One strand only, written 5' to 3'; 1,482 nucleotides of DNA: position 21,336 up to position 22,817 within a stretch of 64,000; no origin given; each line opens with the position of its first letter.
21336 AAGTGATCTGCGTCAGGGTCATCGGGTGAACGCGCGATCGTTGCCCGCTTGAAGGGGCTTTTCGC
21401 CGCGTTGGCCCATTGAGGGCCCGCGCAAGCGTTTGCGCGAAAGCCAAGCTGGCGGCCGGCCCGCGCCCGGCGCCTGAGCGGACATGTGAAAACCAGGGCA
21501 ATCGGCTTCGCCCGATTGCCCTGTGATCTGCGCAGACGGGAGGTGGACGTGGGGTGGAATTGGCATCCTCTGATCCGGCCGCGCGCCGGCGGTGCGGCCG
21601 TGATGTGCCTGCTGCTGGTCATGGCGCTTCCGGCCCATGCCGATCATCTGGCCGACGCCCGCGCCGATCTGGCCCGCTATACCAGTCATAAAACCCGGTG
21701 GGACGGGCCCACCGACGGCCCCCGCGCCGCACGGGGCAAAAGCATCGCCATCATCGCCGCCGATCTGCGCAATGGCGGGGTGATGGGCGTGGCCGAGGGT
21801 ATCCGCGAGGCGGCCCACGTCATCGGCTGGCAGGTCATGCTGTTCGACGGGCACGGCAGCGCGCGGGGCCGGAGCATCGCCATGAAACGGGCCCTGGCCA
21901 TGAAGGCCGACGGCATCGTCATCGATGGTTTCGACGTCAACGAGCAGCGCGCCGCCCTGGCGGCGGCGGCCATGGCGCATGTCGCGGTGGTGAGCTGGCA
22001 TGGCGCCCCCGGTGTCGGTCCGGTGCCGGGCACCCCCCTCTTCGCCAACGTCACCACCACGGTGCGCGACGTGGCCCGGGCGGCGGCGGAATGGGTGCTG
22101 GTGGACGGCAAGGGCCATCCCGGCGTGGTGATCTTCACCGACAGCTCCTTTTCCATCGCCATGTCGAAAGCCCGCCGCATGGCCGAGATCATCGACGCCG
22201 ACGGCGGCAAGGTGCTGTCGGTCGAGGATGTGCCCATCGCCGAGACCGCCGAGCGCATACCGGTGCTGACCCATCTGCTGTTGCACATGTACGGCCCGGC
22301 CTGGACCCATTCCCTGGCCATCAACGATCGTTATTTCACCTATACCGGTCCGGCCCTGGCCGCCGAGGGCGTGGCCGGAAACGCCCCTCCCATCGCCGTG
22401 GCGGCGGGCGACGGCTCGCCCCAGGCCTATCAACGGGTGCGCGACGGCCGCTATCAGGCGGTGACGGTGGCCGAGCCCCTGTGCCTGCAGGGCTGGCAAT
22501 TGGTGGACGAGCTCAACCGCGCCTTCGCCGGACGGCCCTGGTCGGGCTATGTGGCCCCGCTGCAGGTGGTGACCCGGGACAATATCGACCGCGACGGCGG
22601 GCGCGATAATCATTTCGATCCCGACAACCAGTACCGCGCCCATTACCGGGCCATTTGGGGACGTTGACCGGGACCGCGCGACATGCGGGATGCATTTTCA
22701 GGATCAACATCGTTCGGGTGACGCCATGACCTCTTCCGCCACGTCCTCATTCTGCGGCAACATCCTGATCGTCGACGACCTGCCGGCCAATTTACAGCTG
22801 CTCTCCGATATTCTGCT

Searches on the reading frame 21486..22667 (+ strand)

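Call 25: search_protein_families(library=pfam, proteins=[window:21486-22667:+], max_evalue=0.001)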
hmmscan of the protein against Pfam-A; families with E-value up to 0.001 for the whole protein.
window:21486-22667:+ (393 aa): 1 family
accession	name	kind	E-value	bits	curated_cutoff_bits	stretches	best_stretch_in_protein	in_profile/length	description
PF13407.12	Peripla_BP_4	-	8.2e-17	62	35.1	1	87-349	1-256/258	Periplasmic binding protein domain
